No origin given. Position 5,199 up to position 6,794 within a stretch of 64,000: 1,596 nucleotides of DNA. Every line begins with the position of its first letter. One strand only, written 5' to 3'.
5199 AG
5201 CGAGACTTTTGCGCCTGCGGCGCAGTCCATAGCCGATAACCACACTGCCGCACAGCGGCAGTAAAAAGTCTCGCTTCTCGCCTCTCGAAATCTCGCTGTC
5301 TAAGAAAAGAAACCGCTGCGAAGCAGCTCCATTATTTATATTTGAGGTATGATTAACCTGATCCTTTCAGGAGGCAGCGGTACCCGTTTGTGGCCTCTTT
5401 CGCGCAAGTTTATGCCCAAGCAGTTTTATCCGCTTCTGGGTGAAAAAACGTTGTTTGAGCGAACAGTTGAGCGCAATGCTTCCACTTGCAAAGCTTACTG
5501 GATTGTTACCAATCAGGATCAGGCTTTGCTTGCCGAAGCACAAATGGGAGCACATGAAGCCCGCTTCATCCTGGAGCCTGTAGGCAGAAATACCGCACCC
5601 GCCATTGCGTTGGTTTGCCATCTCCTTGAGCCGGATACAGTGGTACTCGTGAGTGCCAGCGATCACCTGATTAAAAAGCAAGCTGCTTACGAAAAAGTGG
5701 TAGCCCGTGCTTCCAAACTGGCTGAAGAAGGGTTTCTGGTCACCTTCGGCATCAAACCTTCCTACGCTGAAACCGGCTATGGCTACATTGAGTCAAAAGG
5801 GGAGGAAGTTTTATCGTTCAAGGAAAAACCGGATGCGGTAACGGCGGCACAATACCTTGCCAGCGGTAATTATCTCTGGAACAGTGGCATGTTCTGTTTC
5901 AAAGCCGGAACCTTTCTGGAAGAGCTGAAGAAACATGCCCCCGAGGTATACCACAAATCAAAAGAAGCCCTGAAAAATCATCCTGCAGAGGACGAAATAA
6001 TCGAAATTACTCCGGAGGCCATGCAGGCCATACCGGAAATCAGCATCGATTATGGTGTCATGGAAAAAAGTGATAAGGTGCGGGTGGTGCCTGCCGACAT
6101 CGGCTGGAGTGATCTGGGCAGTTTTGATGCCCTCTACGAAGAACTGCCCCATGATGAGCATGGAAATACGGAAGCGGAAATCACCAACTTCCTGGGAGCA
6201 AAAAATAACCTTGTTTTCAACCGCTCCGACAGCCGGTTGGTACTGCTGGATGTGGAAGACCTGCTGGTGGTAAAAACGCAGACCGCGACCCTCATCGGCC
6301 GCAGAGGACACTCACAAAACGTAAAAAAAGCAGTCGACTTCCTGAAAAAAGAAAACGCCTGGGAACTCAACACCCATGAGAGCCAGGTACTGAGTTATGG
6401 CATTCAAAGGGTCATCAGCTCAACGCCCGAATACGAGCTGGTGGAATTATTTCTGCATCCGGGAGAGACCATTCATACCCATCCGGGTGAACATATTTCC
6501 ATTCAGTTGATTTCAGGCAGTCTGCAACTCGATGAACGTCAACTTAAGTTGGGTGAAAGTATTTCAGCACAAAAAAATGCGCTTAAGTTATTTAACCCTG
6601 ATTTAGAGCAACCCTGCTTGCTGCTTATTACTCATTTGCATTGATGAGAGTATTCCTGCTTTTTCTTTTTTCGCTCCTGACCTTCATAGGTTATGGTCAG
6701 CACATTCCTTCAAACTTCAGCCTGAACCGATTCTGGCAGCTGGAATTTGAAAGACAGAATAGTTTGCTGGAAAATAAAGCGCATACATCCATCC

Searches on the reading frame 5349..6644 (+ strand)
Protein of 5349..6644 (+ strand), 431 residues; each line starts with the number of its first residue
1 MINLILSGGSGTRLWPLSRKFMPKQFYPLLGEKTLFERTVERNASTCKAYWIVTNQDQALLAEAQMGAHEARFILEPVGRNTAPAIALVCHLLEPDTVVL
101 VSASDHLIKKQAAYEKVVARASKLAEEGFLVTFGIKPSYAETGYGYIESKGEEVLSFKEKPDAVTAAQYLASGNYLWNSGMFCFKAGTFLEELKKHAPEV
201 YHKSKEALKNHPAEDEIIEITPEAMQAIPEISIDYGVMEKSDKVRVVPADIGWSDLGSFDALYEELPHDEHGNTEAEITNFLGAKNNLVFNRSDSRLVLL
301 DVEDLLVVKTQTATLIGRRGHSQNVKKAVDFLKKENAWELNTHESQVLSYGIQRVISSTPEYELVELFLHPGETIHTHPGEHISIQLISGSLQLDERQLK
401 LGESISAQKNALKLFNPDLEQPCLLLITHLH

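Call 6: search_protein_families(library=pfam, proteins=[window:5349-6644:+], max_evalue=0.001)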
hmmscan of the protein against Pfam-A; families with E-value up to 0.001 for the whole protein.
window:5349-6644:+ (431 aa): 3 families
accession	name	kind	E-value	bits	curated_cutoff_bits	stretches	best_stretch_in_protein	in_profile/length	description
PF00483.29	NTP_transferase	-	3.2e-52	178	21.2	1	3-269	2-242/245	Nucleotidyl transferase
PF12804.13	NTP_transf_3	-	2.2e-08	34.9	27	1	4-123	2-113/160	MobA-like NTP transferase domain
PF22640.1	ManC_GMP_beta-helix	-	3.5e-05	24.1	27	1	293-330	15-53/55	MannoseP isomerase/GMP-like beta-helix domain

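Call 35: search_protein_families(library=ncbifam, proteins=[window:5349-6644:+], max_evalue=0.001)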
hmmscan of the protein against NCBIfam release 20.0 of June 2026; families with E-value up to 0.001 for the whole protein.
window:5349-6644:+ (431 aa): 6 families
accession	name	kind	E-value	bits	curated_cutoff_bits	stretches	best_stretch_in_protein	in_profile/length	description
TIGR01479.1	GMP_PMI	equivalog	2.2e-105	353.2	372.95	1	2-383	2-400/467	mannose-1-phosphate guanylyltransferase/mannose-6-phosphate isomerase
NF012004.0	PRK15460.1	equivalog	2.7e-81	273.6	859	1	4-402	9-429/478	mannose-1-phosphate guanyltransferase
TIGR03992.1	Arch_glmU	subfamily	1e-09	37.8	292.1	1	2-182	2-173/393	bifunctional sugar-1-phosphate nucleotidylyltransferase/acetyltransferase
NF041173.1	Sug_nt_acttase_Thmprot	equivalog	4.1e-06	26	600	1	1-182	1-173/405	bifunctional sugar-1-phosphate nucleotidylyltransferase/acetyltransferase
TIGR02091.1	glgC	equivalog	2.9e-05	23.3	424.9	0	85-199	100-213/364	glucose-1-phosphate adenylyltransferase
NF002023.0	PRK00844.1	subfamily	0.00074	18.5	458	0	92-199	115-218/408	glucose-1-phosphate adenylyltransferase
